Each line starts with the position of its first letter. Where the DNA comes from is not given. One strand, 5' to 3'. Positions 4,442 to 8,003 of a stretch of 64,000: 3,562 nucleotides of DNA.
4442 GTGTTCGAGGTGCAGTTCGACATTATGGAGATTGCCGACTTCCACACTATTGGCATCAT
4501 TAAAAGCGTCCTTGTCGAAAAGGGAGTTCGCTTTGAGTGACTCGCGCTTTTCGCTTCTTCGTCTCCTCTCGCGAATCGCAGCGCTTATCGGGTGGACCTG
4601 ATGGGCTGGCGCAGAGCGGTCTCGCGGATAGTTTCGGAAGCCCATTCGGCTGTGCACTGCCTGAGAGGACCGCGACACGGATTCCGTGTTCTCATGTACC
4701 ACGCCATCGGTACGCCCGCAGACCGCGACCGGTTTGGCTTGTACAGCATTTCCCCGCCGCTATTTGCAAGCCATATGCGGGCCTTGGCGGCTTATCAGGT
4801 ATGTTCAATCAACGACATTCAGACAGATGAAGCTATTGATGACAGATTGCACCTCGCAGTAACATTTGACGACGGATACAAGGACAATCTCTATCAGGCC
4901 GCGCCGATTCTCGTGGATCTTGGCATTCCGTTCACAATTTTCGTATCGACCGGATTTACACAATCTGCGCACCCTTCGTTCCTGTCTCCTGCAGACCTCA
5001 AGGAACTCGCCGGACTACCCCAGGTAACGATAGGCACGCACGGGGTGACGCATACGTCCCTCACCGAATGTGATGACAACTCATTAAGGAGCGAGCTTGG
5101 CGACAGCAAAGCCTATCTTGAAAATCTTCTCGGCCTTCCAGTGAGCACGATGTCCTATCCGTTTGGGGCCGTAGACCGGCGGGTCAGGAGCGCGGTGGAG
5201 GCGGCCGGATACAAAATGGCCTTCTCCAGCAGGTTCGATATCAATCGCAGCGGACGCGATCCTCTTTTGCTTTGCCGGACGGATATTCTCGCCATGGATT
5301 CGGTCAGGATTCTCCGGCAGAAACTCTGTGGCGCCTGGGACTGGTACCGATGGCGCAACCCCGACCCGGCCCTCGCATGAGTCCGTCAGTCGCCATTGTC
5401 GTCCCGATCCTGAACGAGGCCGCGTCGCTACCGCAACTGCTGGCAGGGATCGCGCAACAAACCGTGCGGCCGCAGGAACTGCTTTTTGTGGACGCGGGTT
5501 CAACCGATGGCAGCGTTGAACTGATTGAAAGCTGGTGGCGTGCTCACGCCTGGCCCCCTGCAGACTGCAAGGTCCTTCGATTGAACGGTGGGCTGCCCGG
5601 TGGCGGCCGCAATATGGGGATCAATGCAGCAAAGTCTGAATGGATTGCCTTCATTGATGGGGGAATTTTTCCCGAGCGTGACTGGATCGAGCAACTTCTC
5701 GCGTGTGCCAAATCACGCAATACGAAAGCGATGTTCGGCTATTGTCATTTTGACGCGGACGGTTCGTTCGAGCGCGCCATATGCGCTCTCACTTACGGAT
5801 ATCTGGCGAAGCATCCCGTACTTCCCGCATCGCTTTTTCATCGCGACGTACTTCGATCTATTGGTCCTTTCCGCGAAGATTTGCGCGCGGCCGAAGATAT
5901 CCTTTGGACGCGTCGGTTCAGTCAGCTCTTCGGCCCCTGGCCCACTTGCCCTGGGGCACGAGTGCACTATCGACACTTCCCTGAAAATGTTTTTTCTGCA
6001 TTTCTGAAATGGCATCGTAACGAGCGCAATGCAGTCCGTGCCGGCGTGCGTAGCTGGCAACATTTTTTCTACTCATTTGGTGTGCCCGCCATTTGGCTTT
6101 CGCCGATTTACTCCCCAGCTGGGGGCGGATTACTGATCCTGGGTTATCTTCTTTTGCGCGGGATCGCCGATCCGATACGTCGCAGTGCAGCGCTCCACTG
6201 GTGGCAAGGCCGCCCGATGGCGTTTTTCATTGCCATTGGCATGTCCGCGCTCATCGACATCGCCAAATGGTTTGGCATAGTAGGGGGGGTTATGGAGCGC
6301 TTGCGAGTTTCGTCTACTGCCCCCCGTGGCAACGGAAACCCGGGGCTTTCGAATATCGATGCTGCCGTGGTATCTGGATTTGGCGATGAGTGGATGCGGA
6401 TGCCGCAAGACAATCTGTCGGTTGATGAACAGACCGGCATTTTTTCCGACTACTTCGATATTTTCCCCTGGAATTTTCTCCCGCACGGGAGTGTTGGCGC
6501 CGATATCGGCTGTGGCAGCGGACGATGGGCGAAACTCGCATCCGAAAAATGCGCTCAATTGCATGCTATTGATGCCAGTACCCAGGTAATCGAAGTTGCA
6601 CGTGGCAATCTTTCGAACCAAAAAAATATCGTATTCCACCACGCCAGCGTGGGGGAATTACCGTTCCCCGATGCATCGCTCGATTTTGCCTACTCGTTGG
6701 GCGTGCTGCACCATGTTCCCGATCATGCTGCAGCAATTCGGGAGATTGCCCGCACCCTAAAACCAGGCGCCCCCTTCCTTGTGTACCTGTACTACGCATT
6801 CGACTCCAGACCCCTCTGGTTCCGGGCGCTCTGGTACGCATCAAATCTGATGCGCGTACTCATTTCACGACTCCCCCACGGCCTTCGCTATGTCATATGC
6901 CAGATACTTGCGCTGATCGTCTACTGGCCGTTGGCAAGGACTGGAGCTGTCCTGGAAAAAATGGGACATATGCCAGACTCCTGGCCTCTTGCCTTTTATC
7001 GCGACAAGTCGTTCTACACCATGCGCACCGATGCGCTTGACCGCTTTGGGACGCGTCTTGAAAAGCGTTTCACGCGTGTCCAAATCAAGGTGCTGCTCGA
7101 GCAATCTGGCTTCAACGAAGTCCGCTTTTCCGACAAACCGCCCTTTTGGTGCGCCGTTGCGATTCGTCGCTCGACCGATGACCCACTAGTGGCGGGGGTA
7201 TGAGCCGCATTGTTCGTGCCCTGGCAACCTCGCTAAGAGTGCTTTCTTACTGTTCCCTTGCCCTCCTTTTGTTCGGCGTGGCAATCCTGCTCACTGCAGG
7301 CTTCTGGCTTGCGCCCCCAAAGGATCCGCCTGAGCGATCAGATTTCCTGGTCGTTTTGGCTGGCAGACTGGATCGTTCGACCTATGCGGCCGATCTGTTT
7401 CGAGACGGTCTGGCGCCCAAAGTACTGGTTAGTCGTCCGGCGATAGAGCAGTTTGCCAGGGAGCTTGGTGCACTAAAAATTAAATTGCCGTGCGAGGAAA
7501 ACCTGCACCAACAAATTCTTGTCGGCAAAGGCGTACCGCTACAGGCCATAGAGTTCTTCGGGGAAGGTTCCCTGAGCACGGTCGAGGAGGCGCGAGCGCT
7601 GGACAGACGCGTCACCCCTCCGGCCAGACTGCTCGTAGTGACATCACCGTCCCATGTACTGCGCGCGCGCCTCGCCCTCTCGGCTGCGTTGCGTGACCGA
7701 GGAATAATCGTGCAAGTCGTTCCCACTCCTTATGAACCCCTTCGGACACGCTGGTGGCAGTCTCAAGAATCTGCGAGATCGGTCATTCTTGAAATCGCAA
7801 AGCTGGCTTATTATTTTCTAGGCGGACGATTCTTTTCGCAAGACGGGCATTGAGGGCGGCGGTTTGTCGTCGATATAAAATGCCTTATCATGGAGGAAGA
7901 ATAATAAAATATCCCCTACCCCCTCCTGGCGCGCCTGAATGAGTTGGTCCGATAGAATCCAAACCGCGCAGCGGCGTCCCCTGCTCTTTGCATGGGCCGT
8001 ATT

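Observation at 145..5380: ACP-centred acyl-tailoring cassette (GNAT, MaoC-SDR, FkbH-like loader, ACP, NodB-type deacetylase) heading a surface-glycan operon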

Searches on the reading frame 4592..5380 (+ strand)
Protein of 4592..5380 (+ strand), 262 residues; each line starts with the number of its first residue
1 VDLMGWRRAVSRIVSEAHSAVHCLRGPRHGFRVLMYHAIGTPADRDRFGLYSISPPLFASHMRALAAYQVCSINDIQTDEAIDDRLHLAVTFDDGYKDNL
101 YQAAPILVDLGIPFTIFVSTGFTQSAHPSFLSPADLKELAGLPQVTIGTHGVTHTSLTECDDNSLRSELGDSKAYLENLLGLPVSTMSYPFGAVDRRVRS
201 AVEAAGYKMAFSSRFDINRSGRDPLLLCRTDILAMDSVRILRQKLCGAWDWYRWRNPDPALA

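Call 3: search_protein_families(library=pfam, proteins=[window:4592-5380:+], max_evalue=0.01)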
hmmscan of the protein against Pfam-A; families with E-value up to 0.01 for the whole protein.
window:4592-5380:+ (262 aa): 1 family
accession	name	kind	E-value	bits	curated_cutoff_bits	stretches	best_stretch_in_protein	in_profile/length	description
PF01522.26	Polysacc_deac_1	-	4.7e-21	75.5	23.1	1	87-209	8-123/124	Polysaccharide deacetylase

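Call 4: search_protein_families(library=ncbifam, proteins=[window:4592-5380:+], max_evalue=0.01)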
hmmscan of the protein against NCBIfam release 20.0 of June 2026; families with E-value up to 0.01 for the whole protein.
window:4592-5380:+ (262 aa): 7 families
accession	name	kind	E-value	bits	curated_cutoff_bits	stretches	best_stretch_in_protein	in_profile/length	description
TIGR02764.1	spore_ybaN_pdaB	equivalog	4.6e-08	33.1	237.4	1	87-209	7-123/191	polysaccharide deacetylase family sporulation protein PdaB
TIGR03938.2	deacetyl_PgaB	equivalog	1.8e-07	29.8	321.9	1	30-121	2-99/621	poly-beta-1,6-N-acetyl-D-glucosamine N-deacetylase PgaB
TIGR03933.1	PIA_icaB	equivalog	4.3e-06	26.4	248.35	1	88-212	74-209/245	intercellular adhesin biosynthesis polysaccharide N-deacetylase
TIGR04243.1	nodulat_NodB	equivalog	2.1e-05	24.1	240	1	88-208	4-119/197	chitooligosaccharide deacetylase NodB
TIGR02884.1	spore_pdaA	equivalog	0.00029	20.6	298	1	87-213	38-159/224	delta-lactam-biosynthetic de-N-acetylase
NF050820.1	PolSacchBiosHfsH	equivalog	0.00092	19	400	1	85-225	33-165/249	oligosaccharide deacetylase HfsH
NF045820.1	PgAcgDacpgdA_Strep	equivalog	0.0066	15.3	800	1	86-203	268-379/463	peptidoglycan-N-acetylglucosamine deacetylase PgdA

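Call 58: search_solved_structures(query=window:4592-5380:+, max_evalue=0.001)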
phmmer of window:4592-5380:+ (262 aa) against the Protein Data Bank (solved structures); distinct sequences matched with E-value up to 0.001: 5.
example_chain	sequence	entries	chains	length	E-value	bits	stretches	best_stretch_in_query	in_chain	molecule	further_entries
6dq3_A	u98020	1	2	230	2e-09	40.2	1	32-234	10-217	Polysaccharide deacetylase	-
4v33_A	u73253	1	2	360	5.2e-09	38.9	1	32-203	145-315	POLYSACCHARIDE DEACETYLASE-LIKE PROTEIN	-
6go1_A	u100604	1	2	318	1e-08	37.9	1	32-195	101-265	Polysaccharide deacetylase-like protein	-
4hd5_A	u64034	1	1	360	9.4e-08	34.7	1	32-203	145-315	Polysaccharide deacetylase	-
4wcj_A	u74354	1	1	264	2.4e-06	30.1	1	30-225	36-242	Polysaccharide deacetylase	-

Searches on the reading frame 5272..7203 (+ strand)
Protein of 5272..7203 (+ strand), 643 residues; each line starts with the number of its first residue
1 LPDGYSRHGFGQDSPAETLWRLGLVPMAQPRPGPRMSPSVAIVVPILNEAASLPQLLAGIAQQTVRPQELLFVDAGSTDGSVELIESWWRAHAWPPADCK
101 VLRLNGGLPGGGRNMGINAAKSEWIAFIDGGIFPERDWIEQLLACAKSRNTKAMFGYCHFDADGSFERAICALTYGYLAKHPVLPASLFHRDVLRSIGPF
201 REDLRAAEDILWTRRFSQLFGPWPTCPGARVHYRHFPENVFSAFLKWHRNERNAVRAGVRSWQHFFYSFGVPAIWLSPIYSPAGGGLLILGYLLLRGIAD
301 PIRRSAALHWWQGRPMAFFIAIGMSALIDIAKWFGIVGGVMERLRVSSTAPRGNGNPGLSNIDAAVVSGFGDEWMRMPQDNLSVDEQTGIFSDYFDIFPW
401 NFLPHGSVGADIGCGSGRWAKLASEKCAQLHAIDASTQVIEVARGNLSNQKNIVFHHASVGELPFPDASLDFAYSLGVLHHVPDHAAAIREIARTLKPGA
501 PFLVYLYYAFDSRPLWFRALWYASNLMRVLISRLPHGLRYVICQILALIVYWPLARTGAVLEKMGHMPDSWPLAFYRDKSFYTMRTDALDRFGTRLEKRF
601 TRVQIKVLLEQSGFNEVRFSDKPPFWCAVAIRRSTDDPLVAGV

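Call 3: search_protein_families(library=pfam, proteins=[window:5272-7203:+], max_evalue=0.01)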
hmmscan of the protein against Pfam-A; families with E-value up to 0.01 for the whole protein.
window:5272-7203:+ (643 aa): 10 families
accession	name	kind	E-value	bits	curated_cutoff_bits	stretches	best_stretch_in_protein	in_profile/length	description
PF08241.18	Methyltransf_11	-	3.5e-24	85.7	21.2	1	411-502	2-93/95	Methyltransferase domain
PF13649.12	Methyltransf_25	-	1e-20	74.7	27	1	411-499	3-96/97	Methyltransferase domain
PF00535.33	Glycos_transf_2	-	6.5e-18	65.7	23.3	1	42-151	2-108/168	Glycosyl transferase family 2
PF13489.12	Methyltransf_23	-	4e-16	59.6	27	1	411-524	28-136/164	Methyltransferase domain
PF13847.12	Methyltransf_31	-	1.6e-14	54.3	27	1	411-504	9-109/145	Methyltransferase domain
PF08242.18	Methyltransf_12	-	5.6e-14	53.1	30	1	411-501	2-97/98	Methyltransferase domain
PF01209.24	Ubie_methyltran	-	8.3e-08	32.3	20.1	1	410-504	52-151/233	ubiE/COQ5 methyltransferase family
PF10111.15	Glyco_tranf_2_2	-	0.00087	19.3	27.3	1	67-151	29-111/276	Glycosyltransferase like family 2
PF13641.12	Glyco_tranf_2_3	-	0.0076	16.7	27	0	38-156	1-120/230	Glycosyltransferase like family 2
PF05175.20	MTS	-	0.0087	16.2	23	0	408-454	34-84/170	Methyltransferase small domain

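Call 4: search_protein_families(library=ncbifam, proteins=[window:5272-7203:+], max_evalue=0.01)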
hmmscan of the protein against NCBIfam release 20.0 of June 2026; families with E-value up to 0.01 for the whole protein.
window:5272-7203:+ (643 aa): 46 families (the best 25 are shown)
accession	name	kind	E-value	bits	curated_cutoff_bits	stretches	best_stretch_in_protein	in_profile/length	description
TIGR04283.1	glyco_like_mftF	equivalog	7.8e-15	55.1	182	1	41-219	2-172/221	TIGR04283 family arsenosugar biosynthesis glycosyltransferase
TIGR03965.1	mycofact_glyco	equivalog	8e-15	54.7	280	1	17-210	55-257/467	mycofactocin biosynthesis glycosyltransferase MftF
NF041537.1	ArsM_AhpD_UU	exception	1.1e-12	47.4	510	1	405-504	76-180/345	arsenite methyltransferase/AhpD domain selenoprotein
NF007482.0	PRK10073.1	equivalog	2.3e-12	46.6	423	1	37-147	5-111/334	glycosyltransferase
NF045667.1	MTase_DVU1556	equivalog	3.8e-12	46.1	155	1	410-627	27-173/213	DVU_1556 family methyltransferase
NF001244.0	PRK00216.1-5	equivalog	6.3e-12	45.3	216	1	405-505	48-154/236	bifunctional demethylmenaquinone methyltransferase/2-methoxy-6-polyprenyl-1,4-benzoquinol methylase UbiE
TIGR01934.1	MenG_MenH_UbiE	subfamily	7.7e-12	45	158.35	1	410-506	44-143/223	ubiquinone/menaquinone biosynthesis methyltransferase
NF047649.1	MTase_UXPK_star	exception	1.3e-11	44.1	460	1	406-504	78-181/283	methyltransferase/UXPK-star double selenoprotein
NF040539.1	AST_met_ArsM_2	exception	7.5e-11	42.4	240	1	411-507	62-166/262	putative arsinothricin biosynthesis methyltransferase ArsM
NF041536.1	ArsM_DUF2284_UU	exception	2e-10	39.6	575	1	406-504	77-180/459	arsenite methyltransferase/DUF2284 domain selenoprotein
NF041875.1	EPS_EpsD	equivalog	8.5e-10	38.5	370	1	40-161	1-119/325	exopolysaccharide biosynthesis glycosyltransferase EpsD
TIGR01983.1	UbiG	equivalog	1.1e-09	37.9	102.95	1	411-529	55-174/228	bifunctional 2-polyprenyl-6-hydroxyphenol methylase/3-demethylubiquinol 3-O-methyltransferase UbiG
NF043040.1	corrin_prot_MT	hypoth_equivalog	1.4e-09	37.7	180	1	411-504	47-147/216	corrinoid protein-associated methyltransferase CpaM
NF008823.0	PRK11873.1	subfamily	1.7e-09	37.6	263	1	404-503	76-180/272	arsenite methyltransferase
NF001243.0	PRK00216.1-4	equivalog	1.8e-09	37.3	235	1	406-500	48-147/237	demethylmenaquinone methyltransferase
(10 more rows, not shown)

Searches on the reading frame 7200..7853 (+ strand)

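Call 3: search_protein_families(library=pfam, proteins=[window:7200-7853:+], max_evalue=0.01)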
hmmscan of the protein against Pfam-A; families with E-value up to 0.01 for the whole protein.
window:7200-7853:+ (217 aa): 1 family
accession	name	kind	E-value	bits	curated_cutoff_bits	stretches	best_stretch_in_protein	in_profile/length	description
PF02698.23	DUF218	-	2.9e-12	47.1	27.6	1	48-198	1-130/133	DUF218 domain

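Call 4: search_protein_families(library=ncbifam, proteins=[window:7200-7853:+], max_evalue=0.01)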
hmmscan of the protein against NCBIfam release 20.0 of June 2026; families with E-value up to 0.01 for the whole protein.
window:7200-7853:+ (217 aa): 0 families
